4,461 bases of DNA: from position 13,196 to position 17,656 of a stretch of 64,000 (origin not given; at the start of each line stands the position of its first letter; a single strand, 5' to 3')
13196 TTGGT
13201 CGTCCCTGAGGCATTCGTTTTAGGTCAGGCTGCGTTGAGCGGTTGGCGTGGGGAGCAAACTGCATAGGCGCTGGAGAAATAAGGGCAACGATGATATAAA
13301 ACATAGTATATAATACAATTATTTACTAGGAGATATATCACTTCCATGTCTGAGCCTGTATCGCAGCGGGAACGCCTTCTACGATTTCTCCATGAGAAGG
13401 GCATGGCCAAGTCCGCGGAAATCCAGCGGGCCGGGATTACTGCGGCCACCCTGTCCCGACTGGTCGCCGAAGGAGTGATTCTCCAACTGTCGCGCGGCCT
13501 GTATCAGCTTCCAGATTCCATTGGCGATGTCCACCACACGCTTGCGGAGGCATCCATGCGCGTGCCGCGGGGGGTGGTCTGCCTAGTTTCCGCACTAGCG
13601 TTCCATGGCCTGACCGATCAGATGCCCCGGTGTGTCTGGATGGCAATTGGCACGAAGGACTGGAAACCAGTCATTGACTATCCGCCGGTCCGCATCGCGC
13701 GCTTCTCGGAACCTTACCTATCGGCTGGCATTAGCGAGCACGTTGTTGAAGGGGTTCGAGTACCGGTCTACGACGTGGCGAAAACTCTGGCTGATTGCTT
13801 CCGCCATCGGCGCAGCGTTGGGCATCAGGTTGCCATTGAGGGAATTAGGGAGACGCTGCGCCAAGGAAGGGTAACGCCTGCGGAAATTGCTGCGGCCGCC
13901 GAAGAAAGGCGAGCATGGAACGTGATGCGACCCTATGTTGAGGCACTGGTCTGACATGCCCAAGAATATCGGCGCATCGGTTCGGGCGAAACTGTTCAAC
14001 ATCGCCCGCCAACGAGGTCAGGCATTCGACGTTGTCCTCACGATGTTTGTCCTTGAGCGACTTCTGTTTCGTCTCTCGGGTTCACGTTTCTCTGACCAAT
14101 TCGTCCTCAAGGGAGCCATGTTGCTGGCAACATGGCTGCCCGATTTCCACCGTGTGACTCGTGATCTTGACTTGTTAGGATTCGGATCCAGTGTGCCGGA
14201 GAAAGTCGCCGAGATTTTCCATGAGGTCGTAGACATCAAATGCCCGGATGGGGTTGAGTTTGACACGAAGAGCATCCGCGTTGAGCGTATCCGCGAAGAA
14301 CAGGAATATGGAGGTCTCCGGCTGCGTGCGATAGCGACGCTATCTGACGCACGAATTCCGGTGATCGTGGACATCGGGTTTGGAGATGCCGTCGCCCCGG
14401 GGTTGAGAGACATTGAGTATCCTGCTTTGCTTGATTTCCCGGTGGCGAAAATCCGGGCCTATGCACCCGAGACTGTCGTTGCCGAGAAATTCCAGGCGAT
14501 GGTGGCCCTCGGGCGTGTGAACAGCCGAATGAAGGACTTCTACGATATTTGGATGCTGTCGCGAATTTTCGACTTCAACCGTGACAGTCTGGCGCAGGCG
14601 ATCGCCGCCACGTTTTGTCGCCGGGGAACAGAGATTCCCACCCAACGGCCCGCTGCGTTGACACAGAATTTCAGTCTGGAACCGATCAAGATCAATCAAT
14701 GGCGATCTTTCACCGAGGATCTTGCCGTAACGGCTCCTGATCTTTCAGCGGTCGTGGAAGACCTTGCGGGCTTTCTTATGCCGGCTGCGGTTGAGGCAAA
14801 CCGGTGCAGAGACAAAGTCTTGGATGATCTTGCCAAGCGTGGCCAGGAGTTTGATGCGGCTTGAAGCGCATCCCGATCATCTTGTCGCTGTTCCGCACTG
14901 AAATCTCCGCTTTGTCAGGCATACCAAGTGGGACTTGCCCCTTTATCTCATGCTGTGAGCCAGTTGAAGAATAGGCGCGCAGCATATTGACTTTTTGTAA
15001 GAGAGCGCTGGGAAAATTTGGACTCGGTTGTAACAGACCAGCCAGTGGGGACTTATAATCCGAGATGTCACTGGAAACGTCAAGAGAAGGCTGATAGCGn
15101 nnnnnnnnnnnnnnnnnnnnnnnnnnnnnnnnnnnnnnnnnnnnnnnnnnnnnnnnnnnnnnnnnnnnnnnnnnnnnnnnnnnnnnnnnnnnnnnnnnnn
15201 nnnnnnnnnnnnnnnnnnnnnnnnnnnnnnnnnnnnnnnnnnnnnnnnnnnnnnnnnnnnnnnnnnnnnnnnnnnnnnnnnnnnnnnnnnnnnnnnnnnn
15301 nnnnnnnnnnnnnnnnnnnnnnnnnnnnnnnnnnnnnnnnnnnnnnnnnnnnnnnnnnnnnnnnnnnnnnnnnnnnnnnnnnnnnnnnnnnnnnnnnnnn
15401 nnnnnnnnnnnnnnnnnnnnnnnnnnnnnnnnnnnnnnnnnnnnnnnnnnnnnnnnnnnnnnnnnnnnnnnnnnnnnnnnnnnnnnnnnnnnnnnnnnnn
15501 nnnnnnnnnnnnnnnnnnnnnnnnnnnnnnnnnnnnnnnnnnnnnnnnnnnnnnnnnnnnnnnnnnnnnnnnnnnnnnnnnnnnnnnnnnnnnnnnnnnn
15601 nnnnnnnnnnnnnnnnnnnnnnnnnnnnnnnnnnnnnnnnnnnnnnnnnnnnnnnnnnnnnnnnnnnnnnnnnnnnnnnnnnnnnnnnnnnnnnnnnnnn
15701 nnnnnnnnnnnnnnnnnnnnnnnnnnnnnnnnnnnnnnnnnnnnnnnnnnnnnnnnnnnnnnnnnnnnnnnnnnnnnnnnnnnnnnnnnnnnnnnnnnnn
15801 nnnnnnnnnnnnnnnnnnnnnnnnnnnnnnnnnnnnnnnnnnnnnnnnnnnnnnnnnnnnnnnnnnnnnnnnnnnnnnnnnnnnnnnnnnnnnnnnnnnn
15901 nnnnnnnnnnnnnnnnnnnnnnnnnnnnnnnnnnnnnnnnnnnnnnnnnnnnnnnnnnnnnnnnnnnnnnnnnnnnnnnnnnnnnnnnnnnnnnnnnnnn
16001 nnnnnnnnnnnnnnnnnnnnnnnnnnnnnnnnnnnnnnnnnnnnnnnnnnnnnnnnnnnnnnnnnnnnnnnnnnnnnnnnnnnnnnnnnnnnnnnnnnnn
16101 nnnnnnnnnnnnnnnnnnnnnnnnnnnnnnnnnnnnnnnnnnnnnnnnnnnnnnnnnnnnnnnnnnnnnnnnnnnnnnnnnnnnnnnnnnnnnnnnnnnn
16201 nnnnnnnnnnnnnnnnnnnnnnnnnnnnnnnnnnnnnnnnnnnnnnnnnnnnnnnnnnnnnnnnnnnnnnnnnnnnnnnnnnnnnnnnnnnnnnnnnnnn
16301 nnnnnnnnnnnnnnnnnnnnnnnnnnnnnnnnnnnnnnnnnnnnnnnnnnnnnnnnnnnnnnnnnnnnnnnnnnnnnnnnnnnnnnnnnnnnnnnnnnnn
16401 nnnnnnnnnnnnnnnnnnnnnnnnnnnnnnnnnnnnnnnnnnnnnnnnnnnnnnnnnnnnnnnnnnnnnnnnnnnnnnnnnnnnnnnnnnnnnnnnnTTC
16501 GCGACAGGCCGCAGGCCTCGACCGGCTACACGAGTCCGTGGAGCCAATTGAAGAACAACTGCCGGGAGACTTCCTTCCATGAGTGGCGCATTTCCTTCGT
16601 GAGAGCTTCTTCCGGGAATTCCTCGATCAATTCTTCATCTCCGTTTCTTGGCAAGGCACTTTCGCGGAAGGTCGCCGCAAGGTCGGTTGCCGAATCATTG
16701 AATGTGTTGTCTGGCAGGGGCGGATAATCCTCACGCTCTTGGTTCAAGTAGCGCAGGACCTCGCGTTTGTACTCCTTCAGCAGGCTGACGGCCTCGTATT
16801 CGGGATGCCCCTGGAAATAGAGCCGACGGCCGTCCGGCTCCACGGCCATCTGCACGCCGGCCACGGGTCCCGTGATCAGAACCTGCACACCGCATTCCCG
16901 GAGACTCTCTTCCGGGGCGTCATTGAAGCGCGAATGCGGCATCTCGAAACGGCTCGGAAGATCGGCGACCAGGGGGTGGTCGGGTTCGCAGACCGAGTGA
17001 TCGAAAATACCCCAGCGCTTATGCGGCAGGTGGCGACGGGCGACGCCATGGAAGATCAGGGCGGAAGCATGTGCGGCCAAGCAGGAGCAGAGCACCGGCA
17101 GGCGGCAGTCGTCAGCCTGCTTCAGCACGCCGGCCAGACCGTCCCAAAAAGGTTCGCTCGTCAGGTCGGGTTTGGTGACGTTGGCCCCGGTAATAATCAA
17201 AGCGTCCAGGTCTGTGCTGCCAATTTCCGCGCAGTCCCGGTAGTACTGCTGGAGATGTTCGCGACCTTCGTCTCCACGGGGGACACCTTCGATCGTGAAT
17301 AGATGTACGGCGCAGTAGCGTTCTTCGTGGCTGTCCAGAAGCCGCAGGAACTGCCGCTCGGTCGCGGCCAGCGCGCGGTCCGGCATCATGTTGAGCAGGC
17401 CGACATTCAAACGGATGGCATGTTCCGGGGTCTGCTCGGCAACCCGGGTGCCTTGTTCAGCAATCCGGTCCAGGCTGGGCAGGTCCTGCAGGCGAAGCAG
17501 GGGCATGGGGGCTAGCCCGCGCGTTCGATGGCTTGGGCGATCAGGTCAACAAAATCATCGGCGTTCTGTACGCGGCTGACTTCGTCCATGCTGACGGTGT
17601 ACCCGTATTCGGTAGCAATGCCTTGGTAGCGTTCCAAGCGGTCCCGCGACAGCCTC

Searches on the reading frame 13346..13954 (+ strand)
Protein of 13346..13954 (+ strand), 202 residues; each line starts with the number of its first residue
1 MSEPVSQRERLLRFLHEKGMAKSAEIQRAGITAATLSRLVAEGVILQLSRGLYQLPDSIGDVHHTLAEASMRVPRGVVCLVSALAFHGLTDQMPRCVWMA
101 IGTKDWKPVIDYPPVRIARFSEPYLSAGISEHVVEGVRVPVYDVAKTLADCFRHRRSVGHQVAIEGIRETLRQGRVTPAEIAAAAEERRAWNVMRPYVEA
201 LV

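Call 69: search_protein_families(library=pfam, proteins=[window:13346-13954:+], max_evalue=0.0001)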
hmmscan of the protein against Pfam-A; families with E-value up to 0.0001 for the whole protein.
window:13346-13954:+ (202 aa): 1 family
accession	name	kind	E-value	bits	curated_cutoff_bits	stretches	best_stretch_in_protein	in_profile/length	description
PF13338.12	AbiEi_4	-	1e-09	38.8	25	1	9-56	1-49/49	Transcriptional regulator, AbiEi antitoxin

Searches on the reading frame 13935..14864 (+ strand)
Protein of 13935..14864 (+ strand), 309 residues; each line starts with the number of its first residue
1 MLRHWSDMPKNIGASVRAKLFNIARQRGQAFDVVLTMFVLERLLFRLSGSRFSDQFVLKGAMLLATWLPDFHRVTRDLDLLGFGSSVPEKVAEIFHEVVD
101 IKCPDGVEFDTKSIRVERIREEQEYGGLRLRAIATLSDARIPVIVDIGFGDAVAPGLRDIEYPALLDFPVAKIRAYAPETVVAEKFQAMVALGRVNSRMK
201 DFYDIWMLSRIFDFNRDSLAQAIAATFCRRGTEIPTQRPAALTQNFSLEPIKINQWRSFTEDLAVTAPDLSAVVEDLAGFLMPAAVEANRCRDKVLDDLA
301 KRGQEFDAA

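Call 69: search_protein_families(library=pfam, proteins=[window:13935-14864:+], max_evalue=0.0001)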
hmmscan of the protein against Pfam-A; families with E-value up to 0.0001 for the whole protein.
window:13935-14864:+ (309 aa): 1 family
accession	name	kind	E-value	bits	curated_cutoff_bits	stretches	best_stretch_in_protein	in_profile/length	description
PF08843.17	AbiEii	-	1e-49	170.1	22.5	1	42-271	1-233/238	Nucleotidyl transferase AbiEii toxin, Type IV TA system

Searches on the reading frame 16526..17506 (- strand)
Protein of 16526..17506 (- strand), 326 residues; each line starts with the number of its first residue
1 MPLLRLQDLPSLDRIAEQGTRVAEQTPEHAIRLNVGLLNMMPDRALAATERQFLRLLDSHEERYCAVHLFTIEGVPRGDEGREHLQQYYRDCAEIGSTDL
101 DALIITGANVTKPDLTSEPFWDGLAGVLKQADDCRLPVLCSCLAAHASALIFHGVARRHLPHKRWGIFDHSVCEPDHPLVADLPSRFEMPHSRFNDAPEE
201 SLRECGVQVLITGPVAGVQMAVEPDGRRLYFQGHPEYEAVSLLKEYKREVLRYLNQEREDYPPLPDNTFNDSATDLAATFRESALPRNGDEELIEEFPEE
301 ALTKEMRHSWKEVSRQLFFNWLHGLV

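Call 69: search_protein_families(library=pfam, proteins=[window:16526-17506:-], max_evalue=0.0001)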
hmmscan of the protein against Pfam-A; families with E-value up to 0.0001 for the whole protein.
window:16526-17506:- (326 aa): 1 family
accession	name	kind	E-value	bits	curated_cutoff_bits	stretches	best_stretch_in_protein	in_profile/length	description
PF04204.22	HTS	-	7.9e-65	219.2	27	1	8-323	7-289/298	Homoserine O-succinyltransferase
